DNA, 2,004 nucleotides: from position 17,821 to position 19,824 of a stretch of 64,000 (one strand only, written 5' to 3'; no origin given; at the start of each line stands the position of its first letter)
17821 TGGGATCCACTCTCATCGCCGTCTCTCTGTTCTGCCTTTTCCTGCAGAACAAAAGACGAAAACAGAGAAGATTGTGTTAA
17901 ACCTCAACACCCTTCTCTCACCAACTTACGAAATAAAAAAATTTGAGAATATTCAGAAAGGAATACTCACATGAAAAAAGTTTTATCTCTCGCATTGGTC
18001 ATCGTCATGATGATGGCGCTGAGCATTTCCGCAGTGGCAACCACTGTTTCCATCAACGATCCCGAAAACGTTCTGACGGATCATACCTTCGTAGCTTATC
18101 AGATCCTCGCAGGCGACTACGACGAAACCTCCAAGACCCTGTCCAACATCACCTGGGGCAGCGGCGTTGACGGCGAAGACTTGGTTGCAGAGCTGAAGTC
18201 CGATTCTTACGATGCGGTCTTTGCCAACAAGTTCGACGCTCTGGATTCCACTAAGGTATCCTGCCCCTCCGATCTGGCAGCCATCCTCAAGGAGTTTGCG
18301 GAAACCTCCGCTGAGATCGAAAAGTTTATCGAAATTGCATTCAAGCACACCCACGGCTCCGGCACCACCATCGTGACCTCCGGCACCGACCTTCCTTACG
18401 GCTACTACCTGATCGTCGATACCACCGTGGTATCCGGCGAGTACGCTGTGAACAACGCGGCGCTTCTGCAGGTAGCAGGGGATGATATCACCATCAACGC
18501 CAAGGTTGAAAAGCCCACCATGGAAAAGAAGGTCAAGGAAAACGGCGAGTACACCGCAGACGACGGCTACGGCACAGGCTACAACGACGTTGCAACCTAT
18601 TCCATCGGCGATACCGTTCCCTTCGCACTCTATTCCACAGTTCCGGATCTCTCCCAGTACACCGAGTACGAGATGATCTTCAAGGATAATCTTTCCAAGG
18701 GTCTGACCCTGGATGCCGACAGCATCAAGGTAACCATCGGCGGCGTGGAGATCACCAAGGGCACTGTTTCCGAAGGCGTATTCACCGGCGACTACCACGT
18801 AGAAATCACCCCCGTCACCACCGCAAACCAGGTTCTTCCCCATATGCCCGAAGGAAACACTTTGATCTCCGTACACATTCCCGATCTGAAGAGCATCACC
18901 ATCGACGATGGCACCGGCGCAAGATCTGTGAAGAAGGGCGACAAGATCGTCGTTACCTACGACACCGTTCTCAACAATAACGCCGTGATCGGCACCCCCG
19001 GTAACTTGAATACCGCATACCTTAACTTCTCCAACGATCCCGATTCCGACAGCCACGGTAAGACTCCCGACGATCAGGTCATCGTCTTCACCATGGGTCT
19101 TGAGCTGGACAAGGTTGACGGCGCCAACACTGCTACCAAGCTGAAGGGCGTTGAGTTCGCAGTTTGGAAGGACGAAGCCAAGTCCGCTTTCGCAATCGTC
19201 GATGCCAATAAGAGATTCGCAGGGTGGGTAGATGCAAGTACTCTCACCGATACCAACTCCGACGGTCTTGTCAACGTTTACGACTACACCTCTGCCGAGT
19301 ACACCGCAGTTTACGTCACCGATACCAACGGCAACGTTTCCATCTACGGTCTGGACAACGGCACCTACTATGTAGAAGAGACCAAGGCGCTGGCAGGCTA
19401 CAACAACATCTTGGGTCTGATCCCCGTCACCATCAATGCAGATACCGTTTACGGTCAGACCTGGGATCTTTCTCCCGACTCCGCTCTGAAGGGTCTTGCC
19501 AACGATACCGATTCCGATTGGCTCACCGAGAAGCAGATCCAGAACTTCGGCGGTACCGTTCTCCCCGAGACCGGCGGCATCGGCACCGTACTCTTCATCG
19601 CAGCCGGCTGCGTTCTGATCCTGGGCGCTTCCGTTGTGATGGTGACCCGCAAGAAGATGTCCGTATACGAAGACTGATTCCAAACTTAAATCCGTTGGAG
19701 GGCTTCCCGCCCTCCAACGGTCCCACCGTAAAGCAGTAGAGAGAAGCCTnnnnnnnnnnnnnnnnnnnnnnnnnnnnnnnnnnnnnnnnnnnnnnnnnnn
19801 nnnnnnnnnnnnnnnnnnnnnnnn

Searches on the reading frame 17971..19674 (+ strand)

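Call 6: search_protein_families(library=pfam, max_evalue=0.01, proteins=[window:17971-19674:+])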
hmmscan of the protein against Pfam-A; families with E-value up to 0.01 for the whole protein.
window:17971-19674:+ (568 aa): 3 families
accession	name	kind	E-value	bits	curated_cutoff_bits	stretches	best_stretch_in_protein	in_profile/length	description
PF16569.11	GramPos_pilinBB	-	9e-16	59.2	30.5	1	212-357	1-116/116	Gram-positive pilin backbone subunit 2, Cna-B-like domain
PF17802.7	SpaA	-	3.6e-11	43.5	23.1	1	377-492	3-80/91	Prealbumin-like fold domain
PF00746.26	Gram_pos_anchor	-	2.7e-05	24.4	20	1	529-563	7-41/43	LPXTG cell wall anchor motif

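Call 7: search_protein_families(library=ncbifam, max_evalue=0.01, proteins=[window:17971-19674:+])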
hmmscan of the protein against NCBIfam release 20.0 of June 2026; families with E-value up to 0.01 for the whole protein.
window:17971-19674:+ (568 aa): 3 families
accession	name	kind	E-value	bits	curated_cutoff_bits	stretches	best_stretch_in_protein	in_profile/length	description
NF033902.0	iso_D2_wall_anc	subfamily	1.8e-27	96.3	95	1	185-560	214-539/540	SpaH/EbpB family LPXTG-anchored major pilin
TIGR04226.1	RrgB_K2N_iso_D2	domain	1.2e-16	61.7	30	1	180-354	1-123/123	isopeptide-forming domain-containing fimbrial protein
TIGR01167.1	LPXTG_anchor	domain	5.1e-05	23.8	15.9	1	530-563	1-33/34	LPXTG cell wall anchor domain-containing protein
